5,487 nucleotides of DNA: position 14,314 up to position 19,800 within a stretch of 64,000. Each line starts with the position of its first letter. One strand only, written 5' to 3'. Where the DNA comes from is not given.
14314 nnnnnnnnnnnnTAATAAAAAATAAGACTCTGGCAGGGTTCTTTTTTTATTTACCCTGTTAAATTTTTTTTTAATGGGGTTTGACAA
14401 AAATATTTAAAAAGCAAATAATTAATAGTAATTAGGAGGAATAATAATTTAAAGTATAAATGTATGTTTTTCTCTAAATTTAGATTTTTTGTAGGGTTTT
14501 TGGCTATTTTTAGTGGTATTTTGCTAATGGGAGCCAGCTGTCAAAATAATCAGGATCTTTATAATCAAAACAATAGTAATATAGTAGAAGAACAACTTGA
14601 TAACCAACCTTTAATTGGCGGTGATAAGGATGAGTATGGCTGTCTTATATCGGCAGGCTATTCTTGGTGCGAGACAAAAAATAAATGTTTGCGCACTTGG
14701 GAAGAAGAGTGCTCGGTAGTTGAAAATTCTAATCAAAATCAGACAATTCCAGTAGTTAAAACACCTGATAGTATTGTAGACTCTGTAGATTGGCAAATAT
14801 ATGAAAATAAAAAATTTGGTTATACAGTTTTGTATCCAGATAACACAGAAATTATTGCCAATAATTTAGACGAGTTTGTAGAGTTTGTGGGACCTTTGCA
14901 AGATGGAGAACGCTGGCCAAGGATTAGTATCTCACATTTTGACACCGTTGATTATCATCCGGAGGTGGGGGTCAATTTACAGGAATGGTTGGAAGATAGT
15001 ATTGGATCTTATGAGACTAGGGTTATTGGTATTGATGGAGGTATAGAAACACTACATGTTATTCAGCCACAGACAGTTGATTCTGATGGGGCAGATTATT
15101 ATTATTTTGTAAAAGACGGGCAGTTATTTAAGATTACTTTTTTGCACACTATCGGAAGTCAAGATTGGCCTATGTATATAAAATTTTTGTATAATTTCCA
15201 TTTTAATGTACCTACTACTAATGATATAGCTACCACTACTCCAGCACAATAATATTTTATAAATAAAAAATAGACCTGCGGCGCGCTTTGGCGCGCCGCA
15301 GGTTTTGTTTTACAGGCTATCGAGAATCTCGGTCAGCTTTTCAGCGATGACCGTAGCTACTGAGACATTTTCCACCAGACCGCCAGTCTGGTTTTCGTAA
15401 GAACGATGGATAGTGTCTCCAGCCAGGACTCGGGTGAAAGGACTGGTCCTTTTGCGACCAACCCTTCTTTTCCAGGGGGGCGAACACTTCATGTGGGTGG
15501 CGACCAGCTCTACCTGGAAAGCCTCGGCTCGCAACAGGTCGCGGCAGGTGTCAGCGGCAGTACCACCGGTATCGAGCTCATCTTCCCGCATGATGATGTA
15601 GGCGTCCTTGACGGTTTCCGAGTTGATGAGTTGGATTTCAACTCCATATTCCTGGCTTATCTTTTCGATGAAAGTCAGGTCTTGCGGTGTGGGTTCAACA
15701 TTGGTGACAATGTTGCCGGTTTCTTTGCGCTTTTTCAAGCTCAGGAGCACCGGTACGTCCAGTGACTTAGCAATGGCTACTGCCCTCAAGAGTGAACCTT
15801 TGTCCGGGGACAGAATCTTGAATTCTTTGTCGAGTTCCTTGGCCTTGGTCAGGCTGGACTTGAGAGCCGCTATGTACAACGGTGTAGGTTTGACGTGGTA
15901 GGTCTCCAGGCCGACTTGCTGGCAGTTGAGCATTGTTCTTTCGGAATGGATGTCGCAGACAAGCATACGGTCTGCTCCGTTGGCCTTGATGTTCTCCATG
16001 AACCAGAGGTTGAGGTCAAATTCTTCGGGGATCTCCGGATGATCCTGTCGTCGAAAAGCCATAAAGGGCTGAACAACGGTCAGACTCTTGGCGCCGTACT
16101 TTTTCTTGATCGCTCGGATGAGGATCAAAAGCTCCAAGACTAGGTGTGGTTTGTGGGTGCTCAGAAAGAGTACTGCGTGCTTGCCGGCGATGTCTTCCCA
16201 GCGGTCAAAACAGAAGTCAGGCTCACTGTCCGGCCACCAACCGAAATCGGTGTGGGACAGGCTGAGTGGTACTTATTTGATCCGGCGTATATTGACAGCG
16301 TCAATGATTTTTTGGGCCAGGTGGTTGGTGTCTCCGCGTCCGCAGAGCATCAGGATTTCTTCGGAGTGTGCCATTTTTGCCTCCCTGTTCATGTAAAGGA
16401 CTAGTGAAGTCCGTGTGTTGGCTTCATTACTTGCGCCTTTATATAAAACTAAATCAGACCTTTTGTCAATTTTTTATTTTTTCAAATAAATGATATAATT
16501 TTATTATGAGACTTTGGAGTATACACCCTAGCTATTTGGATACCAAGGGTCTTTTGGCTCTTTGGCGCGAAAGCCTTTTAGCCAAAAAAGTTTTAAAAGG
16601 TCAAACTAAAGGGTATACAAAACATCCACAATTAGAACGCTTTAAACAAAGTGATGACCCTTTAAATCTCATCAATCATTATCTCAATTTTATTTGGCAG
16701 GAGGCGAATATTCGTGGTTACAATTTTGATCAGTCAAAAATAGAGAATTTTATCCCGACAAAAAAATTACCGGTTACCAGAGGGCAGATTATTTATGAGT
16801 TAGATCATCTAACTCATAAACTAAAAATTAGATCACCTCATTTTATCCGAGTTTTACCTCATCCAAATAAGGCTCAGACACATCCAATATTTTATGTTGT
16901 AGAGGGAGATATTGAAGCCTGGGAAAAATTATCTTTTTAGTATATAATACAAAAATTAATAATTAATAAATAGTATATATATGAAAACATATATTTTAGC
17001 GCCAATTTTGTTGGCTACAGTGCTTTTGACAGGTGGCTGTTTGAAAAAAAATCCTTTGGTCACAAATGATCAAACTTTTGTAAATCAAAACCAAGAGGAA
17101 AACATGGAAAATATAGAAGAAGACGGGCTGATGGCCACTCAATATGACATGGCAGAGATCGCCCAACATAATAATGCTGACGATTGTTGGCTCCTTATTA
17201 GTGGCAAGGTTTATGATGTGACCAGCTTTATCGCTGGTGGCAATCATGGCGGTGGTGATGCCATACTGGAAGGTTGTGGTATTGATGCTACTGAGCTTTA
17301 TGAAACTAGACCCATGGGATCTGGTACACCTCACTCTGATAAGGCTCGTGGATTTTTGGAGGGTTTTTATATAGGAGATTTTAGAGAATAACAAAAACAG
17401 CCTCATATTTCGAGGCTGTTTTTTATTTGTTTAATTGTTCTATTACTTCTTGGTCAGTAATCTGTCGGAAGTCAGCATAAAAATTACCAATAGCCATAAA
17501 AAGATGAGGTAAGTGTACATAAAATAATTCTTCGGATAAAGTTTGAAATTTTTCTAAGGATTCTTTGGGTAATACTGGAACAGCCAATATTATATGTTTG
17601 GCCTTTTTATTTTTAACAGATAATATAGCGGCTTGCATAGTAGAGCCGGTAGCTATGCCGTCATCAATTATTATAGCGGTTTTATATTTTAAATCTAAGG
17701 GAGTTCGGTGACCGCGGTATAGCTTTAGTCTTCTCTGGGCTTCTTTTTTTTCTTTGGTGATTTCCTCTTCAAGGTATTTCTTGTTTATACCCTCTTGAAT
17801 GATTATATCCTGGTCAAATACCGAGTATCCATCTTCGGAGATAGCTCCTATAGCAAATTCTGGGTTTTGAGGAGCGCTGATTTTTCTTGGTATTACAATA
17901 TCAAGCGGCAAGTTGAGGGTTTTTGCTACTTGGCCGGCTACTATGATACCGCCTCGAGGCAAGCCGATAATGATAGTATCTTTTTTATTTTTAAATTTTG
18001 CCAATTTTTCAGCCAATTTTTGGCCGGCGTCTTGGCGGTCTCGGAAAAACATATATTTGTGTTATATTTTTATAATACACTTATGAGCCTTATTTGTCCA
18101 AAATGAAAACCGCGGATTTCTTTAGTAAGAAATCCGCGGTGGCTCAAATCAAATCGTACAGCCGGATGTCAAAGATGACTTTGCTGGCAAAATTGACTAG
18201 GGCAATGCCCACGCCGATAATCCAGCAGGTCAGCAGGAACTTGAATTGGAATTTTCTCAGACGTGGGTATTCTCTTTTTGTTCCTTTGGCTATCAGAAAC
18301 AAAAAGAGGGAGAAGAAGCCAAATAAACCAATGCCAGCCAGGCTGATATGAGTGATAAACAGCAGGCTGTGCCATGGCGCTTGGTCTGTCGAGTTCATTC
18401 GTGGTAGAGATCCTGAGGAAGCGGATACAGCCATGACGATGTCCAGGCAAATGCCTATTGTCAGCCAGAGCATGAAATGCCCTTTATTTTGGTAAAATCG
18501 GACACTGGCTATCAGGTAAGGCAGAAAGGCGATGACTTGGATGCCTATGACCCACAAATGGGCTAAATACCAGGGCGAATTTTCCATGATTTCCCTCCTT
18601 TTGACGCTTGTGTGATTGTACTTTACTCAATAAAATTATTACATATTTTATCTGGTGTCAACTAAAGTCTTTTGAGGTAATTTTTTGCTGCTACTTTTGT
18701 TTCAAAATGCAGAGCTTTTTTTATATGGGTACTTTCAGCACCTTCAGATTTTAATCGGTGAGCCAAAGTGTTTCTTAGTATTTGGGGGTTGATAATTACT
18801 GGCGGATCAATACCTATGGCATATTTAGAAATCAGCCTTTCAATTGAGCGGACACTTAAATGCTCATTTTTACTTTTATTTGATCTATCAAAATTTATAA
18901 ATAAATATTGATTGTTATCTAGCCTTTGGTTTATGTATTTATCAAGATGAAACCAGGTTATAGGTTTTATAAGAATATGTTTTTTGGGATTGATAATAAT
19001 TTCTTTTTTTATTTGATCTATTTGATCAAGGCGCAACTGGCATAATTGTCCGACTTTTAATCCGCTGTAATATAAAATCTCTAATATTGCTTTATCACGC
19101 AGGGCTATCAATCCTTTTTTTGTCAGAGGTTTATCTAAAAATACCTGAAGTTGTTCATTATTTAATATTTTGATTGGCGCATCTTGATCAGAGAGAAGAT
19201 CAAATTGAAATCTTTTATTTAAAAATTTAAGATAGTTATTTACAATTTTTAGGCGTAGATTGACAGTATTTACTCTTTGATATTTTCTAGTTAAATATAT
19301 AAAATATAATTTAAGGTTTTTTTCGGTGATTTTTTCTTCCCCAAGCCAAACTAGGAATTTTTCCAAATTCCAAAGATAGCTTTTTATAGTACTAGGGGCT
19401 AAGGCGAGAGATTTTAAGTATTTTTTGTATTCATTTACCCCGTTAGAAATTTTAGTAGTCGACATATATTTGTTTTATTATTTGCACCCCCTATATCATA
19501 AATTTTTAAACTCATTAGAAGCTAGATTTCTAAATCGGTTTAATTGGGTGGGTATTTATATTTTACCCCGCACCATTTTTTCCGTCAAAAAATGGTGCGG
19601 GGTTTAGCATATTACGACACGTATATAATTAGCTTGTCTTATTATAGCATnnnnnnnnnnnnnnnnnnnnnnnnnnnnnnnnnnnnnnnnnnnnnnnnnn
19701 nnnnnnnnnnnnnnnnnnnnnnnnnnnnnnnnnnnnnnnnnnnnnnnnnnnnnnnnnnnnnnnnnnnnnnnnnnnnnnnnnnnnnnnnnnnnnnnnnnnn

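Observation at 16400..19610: Accessory patch: Pyr_excise-like glycosylase, cyt-b5 lipoprotein, PRTase, GC-shifted membrane protein and a tyrosine recombinase bounded by long perfect palindromes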

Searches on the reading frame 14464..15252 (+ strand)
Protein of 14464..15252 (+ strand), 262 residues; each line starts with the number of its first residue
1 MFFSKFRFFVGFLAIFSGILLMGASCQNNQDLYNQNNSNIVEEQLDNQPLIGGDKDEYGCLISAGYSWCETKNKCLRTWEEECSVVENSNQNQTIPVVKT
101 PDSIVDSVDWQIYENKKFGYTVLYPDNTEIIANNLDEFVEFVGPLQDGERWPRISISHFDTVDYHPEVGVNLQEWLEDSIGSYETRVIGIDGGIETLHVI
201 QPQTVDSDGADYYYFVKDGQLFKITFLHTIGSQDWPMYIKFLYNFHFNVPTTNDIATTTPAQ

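Call 7: search_protein_families(library=pfam, proteins=[window:14464-15252:+], max_evalue=0.01)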
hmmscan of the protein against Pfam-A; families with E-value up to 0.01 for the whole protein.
window:14464-15252:+ (262 aa): 0 families

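Call 39: search_protein_families(library=phrogs, proteins=[window:14464-15252:+], max_evalue=0.001)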
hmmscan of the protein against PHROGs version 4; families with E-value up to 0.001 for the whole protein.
window:14464-15252:+ (262 aa): 0 families

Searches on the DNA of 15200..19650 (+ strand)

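Call 67: search_dna_similar(query=window:15200-19650:+, collection=phages, mode=distant, max_rows=8)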
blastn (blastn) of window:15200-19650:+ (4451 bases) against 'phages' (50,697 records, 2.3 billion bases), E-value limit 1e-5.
No match.

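Call 68: search_dna_similar(query=window:15200-19650:+, collection=plasmids, mode=distant, max_rows=8)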
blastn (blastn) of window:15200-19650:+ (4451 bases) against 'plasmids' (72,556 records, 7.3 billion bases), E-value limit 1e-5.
No match.

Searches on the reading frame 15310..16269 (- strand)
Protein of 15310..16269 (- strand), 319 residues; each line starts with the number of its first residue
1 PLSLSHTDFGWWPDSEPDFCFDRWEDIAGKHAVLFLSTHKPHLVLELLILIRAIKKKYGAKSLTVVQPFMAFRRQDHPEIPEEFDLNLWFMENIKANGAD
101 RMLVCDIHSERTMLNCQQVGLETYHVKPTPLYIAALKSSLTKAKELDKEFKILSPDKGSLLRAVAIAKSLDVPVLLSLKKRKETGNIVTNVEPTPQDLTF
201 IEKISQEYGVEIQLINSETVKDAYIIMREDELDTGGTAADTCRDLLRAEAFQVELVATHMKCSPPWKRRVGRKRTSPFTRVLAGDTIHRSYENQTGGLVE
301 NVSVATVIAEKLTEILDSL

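Call 7: search_protein_families(library=pfam, proteins=[window:15310-16269:-], max_evalue=0.01)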
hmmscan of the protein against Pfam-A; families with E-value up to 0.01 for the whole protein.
window:15310-16269:- (319 aa): 2 families
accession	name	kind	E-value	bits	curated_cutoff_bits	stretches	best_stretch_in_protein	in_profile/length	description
PF13793.12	Pribosyltran_N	-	1.9e-06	28.1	25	1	25-77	43-96/117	N-terminal domain of ribose phosphate pyrophosphokinase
PF00156.33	Pribosyltran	-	9.5e-06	25.5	26.3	1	147-260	28-125/158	Phosphoribosyl transferase domain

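Call 22: search_protein_families(library=ncbifam, proteins=[window:15310-16269:-], max_evalue=0.01)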
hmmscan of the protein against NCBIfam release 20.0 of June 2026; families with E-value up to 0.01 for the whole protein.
window:15310-16269:- (319 aa): 11 families
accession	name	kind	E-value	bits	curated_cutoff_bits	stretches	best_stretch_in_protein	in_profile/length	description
TIGR01251.1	ribP_PPkin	subfamily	2.7e-28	98.8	113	1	19-316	37-299/309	ribose-phosphate diphosphokinase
NF002320.0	PRK01259.1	subfamily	2e-23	83.3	297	2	19-186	43-202/316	ribose-phosphate diphosphokinase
NF002844.0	PRK03092.1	equivalog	7.9e-20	71.3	438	2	26-183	55-206/326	ribose-phosphate diphosphokinase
NF002758.0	PRK02812.1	equivalog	2.5e-18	66.3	518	1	43-315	84-319/330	ribose-phosphate pyrophosphokinase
NF002618.0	PRK02269.1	equivalog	5.8e-17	62.3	460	1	25-316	48-307/321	ribose-phosphate diphosphokinase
NF002095.0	PRK00934.1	equivalog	6e-17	61.7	296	1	7-260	27-243/287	ribose-phosphate diphosphokinase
NF001815.0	PRK00553.1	equivalog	1e-15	57.7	484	1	27-188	54-207/332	ribose-phosphate pyrophosphokinase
NF003428.0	PRK04923.1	equivalog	1.8e-14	53.6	536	1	43-315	69-307/319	ribose-phosphate diphosphokinase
NF005299.0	PRK06827.1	subfamily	3.3e-14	52.4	327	1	45-258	110-301/383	phosphoribosylpyrophosphate synthetase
NF005537.0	PRK07199.1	subfamily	2.8e-12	46.3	322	1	12-263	34-252/301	ribose-phosphate diphosphokinase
NF002686.0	PRK02458.1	equivalog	8.4e-10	38.6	506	1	26-192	53-217/323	ribose-phosphate diphosphokinase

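Call 39: search_protein_families(library=phrogs, proteins=[window:15310-16269:-], max_evalue=0.001)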
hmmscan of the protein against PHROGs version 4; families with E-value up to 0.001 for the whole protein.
window:15310-16269:- (319 aa): 1 family
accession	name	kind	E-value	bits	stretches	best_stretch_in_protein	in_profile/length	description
phrog_619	-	other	3.7e-17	63.4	1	29-188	40-190/282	ribose-phosphate pyrophosphokinase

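Call 45: find_homologous_proteins(query=window:15310-16269:-, max_evalue=1e-10)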
Query window:15310-16269:- (319 aa): 16 proteins with E <= 1e-10 among 2398 candidates.
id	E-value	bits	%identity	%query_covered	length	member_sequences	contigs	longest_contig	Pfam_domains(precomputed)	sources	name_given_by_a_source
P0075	8.2e-176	601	100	86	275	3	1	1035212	PF00156.34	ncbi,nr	ncbi:hypothetical protein KKH39_02015 [Patescibacteria group bacterium]|nr:hypothetical protein [Pat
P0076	1.9e-166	571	77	100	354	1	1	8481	PF00156.34,PF13793.13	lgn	-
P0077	3.8e-160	550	76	100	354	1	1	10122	PF00156.34,PF13793.13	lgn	-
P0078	1.2e-156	539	75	100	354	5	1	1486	PF00156.34,PF13793.13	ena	-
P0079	1.9e-150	518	72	100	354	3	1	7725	PF00156.34,PF13793.13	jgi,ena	-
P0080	2.7e-147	508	69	100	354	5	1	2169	PF00156.34,PF13793.13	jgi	jgi:ribose-phosphate pyrophosphokinase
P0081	1.5e-145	502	70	100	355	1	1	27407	PF13793.13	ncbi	-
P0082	1.5e-144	499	69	100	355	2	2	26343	PF00156.34,PF13793.13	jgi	jgi:ribose-phosphate pyrophosphokinase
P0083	2.2e-140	485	68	100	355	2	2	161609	PF13793.13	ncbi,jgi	ncbi:MAG: ribose-phosphate pyrophosphokinase-like domain-containing protein [Patescibacteria group b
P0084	2.9e-139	481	67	100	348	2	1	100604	PF00156.34,PF13793.13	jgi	-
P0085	4.7e-138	477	67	100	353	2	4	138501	PF00156.34,PF13793.13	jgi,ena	jgi:phosphoribosylpyrophosphate synthetase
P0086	6.7e-136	470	66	100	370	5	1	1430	PF00156.34,PF13793.13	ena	-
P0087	2.0e-131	456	65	100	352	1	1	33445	PF00156.34,PF13793.13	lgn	-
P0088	6.3e-129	447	61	100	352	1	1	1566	PF00156.34,PF13793.13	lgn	-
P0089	2.8e-125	435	60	100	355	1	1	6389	PF00156.34,PF13793.13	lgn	-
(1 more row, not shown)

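Call 46: find_encoding_contigs(protein=P0076, flank=6000, max_places=2)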
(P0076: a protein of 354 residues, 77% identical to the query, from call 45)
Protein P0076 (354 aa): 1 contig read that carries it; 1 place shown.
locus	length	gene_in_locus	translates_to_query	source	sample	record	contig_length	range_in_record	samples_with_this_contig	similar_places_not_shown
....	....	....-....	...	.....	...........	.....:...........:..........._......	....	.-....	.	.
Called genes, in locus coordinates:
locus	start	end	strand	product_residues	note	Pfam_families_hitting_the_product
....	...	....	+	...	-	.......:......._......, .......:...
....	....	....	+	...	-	-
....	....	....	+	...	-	-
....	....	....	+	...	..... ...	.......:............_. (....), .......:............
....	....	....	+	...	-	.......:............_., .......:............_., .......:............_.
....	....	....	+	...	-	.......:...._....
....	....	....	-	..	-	-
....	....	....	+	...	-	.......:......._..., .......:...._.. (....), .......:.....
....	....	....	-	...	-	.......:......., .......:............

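Call 47: find_encoding_contigs(protein=P0077, flank=6000, max_places=2)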
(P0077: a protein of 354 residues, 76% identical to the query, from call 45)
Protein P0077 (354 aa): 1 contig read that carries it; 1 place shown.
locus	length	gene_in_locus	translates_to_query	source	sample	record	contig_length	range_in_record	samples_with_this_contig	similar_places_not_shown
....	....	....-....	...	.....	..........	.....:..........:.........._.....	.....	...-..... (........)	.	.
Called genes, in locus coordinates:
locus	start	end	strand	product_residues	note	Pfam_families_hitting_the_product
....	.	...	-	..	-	?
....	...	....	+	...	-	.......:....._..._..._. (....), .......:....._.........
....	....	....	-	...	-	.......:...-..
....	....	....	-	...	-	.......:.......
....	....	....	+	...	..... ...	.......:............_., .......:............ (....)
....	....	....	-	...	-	-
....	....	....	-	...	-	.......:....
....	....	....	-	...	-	-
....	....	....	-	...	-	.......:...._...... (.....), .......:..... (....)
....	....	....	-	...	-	-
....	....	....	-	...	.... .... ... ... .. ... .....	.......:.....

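Call 48: find_encoding_contigs(protein=P0083, flank=6000, max_places=2)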
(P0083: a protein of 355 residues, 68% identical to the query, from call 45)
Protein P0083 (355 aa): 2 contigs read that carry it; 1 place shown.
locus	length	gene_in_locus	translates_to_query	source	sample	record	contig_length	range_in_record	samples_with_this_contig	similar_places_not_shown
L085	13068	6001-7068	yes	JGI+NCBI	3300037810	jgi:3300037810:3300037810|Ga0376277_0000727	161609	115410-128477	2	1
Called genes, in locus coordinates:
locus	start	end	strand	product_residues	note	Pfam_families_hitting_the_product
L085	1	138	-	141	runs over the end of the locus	-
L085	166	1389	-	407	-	PF12704:MacB_PCD, PF02687:FtsX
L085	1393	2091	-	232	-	PF00005:ABC_tran, PF02463:SMC_N (faint)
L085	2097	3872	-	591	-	PF25919:BSH_CusB (faint), PF25917:BSH_RND, PF25973:BSH_CzcB (weak), PF25954:Beta-barrel_RND_2, PF25990:Beta-barrel_YknX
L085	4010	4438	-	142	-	-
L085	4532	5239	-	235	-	-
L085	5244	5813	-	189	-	PF04542:Sigma70_r2, PF08281:Sigma70_r4_2, PF04545:Sigma70_r4 (weak)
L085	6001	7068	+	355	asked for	PF13793:Pribosyltran_N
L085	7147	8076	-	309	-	PF01544:CorA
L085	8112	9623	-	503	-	PF00709:Adenylsucc_synt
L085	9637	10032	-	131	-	-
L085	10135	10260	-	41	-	-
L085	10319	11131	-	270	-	PF18915:DUF5667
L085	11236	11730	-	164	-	PF04542:Sigma70_r2, PF08281:Sigma70_r4_2, PF04545:Sigma70_r4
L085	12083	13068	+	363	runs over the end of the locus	PF00041:fn3, PF18370:RGI_lyase (faint), PF25523:Ig_RIMBP2 (faint), PF25788:Ig_Rha78A_N (faint), PF06486:DUF1093 (faint), PF25059:FN3_DSCAM-DSCAML_C (faint), PF00041:fn3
